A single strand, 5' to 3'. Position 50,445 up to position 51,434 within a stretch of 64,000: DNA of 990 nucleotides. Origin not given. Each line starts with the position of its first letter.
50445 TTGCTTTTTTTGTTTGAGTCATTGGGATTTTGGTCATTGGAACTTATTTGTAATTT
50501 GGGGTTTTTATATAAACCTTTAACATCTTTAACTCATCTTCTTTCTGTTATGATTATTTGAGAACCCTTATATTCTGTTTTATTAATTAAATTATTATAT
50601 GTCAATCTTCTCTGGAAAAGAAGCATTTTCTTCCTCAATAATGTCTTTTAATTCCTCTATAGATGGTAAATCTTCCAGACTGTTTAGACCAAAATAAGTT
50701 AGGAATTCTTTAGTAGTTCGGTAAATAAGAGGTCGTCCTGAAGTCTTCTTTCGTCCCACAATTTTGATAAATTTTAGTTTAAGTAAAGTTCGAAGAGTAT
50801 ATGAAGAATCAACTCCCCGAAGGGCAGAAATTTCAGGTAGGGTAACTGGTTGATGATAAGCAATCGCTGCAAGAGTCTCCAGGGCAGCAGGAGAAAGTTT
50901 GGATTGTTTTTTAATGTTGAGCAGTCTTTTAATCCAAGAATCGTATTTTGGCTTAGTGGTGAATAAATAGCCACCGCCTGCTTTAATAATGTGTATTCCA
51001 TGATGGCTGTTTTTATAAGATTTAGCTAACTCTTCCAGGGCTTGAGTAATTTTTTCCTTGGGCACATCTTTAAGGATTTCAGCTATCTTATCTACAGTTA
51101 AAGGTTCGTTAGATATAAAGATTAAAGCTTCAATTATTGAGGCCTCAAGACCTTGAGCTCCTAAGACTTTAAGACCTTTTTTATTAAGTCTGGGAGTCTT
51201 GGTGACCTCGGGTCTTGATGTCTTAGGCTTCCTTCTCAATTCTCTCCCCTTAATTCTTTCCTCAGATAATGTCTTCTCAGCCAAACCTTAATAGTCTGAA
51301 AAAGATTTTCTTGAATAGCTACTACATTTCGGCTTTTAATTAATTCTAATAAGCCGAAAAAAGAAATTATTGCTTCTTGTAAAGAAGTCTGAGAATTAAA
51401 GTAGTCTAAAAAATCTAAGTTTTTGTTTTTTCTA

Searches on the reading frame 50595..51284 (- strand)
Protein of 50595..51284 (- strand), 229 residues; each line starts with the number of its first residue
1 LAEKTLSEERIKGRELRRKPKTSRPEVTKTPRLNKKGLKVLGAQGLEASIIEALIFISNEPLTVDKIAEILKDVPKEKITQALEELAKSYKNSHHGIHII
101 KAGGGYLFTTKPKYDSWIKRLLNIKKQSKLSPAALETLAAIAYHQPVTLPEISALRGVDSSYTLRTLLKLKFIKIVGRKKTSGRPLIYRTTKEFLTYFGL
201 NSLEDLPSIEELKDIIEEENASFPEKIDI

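Call 19: find_encoding_contigs(protein=window:50595-51284:-, flank=10000, max_places=10)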
Protein window:50595-51284:- (229 aa): 1 contig read that carries it; 1 place shown.
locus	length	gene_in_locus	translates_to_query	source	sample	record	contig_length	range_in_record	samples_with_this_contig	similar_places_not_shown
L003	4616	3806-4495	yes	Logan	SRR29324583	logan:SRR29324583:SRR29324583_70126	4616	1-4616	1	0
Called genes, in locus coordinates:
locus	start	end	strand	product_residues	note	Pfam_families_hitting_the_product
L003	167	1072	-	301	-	PF04951:Peptidase_M55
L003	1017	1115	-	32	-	-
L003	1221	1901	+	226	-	PF02163:Peptidase_M50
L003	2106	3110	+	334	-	PF00579:tRNA-synt_1b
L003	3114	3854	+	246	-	PF02616:SMC_ScpA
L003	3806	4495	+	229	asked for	PF04079:SMC_ScpB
